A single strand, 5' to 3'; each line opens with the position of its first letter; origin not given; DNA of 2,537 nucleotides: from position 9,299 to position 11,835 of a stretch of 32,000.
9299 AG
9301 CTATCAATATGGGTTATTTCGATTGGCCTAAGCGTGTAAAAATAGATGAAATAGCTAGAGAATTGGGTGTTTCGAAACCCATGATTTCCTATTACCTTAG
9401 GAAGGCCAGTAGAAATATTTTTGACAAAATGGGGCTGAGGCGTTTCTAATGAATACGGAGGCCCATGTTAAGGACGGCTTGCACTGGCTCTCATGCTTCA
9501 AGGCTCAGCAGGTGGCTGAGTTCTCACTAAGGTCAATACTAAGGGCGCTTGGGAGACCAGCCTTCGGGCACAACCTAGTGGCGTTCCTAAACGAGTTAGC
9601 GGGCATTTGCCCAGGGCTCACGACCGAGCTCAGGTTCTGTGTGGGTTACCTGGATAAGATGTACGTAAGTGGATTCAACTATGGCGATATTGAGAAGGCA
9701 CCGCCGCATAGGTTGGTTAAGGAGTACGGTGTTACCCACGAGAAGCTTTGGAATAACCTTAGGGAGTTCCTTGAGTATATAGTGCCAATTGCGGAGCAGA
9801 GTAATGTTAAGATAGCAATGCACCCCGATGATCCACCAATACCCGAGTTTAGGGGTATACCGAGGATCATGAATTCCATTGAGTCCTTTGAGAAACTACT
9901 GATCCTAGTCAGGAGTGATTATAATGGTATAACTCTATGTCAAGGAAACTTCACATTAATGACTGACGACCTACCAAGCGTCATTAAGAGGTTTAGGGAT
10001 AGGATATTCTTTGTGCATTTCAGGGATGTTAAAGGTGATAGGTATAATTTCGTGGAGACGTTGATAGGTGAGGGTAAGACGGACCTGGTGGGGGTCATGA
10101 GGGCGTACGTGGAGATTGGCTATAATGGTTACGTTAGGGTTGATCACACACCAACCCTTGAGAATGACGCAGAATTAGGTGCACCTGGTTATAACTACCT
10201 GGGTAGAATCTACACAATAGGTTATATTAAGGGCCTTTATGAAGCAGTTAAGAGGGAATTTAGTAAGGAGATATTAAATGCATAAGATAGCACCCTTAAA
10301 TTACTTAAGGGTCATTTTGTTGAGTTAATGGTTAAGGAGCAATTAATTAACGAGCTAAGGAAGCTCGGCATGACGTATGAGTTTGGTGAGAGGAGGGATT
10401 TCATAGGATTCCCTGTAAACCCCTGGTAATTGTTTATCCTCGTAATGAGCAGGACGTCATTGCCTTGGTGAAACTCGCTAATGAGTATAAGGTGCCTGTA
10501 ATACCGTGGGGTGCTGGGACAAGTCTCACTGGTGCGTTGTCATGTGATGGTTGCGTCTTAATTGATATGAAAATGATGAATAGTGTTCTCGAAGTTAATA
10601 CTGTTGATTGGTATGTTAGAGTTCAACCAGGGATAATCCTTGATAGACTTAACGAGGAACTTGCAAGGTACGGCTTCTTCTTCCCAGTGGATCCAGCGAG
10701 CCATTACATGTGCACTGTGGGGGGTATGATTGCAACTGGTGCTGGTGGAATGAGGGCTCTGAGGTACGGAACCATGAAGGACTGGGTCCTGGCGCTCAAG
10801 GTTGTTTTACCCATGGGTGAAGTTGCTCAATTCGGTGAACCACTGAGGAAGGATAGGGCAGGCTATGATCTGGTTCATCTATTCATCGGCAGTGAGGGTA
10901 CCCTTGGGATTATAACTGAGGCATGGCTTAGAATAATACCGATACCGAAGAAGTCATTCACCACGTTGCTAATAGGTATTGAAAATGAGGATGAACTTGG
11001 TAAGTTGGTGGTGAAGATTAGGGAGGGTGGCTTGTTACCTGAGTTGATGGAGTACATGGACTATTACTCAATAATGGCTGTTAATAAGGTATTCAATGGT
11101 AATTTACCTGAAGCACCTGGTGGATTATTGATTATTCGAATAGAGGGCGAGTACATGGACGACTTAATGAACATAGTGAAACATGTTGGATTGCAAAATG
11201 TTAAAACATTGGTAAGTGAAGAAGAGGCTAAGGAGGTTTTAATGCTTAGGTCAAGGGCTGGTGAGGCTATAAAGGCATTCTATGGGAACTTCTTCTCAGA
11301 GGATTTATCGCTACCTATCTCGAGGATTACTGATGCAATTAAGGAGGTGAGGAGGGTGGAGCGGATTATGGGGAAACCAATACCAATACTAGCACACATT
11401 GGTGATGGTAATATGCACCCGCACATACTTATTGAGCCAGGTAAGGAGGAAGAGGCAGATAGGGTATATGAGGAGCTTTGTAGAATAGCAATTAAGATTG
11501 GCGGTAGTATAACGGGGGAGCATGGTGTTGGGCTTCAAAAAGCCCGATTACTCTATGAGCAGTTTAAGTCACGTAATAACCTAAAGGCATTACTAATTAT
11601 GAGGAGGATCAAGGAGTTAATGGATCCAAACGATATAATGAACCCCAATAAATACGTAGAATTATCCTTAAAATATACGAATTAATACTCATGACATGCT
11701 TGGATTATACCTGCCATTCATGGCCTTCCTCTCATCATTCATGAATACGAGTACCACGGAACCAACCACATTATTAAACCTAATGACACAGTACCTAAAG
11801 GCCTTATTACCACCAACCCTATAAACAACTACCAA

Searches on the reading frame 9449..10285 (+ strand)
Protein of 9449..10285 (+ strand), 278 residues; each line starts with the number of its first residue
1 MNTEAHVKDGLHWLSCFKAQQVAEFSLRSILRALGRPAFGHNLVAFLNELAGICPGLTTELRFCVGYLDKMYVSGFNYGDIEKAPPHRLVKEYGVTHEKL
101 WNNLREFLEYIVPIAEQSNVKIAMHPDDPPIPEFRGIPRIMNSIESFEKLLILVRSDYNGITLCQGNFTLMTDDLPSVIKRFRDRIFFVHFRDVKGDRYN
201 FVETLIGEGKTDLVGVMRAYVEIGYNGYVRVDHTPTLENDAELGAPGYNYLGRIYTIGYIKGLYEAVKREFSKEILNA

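Call 6: search_protein_families(library=pfam, proteins=[window:9449-10285:+], max_evalue=0.001)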
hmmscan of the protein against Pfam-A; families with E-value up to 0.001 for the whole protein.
window:9449-10285:+ (278 aa): 3 families
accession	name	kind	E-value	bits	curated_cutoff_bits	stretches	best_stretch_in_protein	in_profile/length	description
PF03786.19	UxuA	-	2.8e-63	214.3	23.7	1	94-268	174-351/352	D-mannonate dehydratase (UxuA)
PF01261.30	AP_endonuc_2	-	4e-12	46.8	31.1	1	94-232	94-228/249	Xylose isomerase-like TIM barrel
PF05168.19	HEPN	-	3.8e-08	33.9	22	1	7-83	19-94/117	HEPN domain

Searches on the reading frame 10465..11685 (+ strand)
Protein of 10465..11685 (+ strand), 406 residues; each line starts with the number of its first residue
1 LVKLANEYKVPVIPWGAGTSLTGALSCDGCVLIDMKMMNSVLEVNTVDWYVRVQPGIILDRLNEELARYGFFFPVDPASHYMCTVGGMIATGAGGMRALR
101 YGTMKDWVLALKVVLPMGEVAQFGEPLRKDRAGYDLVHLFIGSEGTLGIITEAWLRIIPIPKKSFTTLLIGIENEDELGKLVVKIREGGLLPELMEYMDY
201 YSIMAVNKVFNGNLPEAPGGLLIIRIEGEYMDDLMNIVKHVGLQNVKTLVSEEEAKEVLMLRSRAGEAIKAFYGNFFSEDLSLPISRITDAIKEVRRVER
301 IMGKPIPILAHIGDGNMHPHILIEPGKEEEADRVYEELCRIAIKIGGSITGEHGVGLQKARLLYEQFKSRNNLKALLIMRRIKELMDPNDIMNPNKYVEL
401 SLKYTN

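Call 6: search_protein_families(library=pfam, proteins=[window:10465-11685:+], max_evalue=0.001)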
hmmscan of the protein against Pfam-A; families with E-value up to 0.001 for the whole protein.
window:10465-11685:+ (406 aa): 2 families
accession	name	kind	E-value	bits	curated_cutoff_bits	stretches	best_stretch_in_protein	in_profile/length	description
PF01565.28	FAD_binding_4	-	7.6e-40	136.3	26.4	1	2-122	17-137/139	FAD binding domain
PF02913.24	FAD-oxidase_C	-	2e-39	136.2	21.2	1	164-396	4-247/248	FAD linked oxidases, C-terminal domain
